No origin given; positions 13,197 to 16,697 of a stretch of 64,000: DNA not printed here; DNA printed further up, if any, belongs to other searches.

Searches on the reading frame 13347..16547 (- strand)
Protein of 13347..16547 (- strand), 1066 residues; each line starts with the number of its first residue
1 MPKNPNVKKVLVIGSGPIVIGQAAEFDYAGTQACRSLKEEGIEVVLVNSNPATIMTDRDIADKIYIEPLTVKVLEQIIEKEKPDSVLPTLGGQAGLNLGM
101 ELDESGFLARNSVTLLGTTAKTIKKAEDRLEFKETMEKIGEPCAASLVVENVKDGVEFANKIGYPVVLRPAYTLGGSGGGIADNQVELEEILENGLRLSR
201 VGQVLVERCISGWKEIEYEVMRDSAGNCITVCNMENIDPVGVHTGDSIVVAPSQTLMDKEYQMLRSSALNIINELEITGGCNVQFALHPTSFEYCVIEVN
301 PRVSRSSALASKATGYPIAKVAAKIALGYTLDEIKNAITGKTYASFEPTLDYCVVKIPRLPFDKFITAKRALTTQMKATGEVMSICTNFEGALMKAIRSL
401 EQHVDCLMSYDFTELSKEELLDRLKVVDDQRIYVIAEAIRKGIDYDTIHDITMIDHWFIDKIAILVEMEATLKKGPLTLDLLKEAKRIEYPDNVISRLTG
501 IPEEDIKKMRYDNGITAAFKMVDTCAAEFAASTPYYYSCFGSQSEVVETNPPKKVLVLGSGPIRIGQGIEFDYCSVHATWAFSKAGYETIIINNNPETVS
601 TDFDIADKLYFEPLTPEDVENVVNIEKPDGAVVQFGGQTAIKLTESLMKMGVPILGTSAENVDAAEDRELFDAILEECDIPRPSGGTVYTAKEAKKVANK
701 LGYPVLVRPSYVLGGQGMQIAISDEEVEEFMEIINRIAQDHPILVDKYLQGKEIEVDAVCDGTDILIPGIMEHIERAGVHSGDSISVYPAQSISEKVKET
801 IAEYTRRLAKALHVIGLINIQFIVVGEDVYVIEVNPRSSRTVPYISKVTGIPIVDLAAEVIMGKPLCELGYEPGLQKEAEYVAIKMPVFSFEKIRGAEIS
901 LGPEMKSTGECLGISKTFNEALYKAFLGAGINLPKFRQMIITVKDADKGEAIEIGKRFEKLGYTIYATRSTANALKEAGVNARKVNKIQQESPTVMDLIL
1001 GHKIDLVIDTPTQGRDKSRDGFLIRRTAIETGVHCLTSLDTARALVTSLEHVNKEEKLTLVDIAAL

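Call 12: search_protein_families(library=ncbifam, proteins=[window:13347-16547:-])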
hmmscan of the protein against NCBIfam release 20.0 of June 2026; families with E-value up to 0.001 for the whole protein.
window:13347-16547:- (1066 aa): 49 families (the best 25 are shown)
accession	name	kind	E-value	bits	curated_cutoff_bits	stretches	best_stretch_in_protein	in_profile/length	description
NF003671.0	PRK05294.1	equivalog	0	1539.1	599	1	1-1053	1-1050/1058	carbamoyl-phosphate synthase large subunit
TIGR01369.1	CPSaseII_lrg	equivalog_domain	0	1497.9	1027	1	3-1048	2-1051/1052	carbamoyl-phosphate synthase (glutamine-hydrolyzing) large subunit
TIGR01235.1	pyruv_carbox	equivalog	9.1e-37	126.1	1114.45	2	109-337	96-327/1143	pyruvate carboxylase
NF006406.0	PRK08654.1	equivalog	1.4e-35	122.7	739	2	41-341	25-330/499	acetyl-CoA carboxylase biotin carboxylase subunit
NF006367.0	PRK08591.1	subfamily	2.4e-34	118.8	597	2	108-341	95-331/451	acetyl-CoA carboxylase biotin carboxylase subunit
NF005525.0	PRK07178.1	equivalog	1.8e-33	115.9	768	2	108-344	94-332/471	acetyl-CoA carboxylase biotin carboxylase subunit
NF009554.0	PRK12999.1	equivalog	2.1e-33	115.3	965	2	109-335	100-329/1147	pyruvate carboxylase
NF053643.1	Ddl_archaea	equivalog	4.6e-33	114.7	500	2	37-348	18-316/367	putative pseudomurein biosynthesis ATP-grasp protein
NF006286.0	PRK08462.1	equivalog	2.8e-30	105.6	740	2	109-334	98-326/445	acetyl-CoA carboxylase biotin carboxylase subunit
TIGR00514.1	accC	equivalog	2.8e-30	105.5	626.5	2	109-341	96-331/449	acetyl-CoA carboxylase biotin carboxylase subunit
NF009471.0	PRK12833.1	equivalog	4.9e-28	97.9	686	2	109-338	99-331/467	acetyl-CoA carboxylase biotin carboxylase subunit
NF004085.0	PRK05586.1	equivalog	4.9e-26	91.6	723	2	112-338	99-328/448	acetyl-CoA carboxylase biotin carboxylase subunit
NF009402.0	PRK12767.1-1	equivalog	9e-26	90.5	218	2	29-309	15-282/329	carbamoyl phosphate synthase-like protein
NF006287.0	PRK08463.1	equivalog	4.9e-24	85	775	2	110-344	96-334/479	acetyl-CoA carboxylase subunit A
TIGR02712.1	urea_carbox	equivalog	2.3e-23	81.9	1303.85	2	642-863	89-317/1201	urea carboxylase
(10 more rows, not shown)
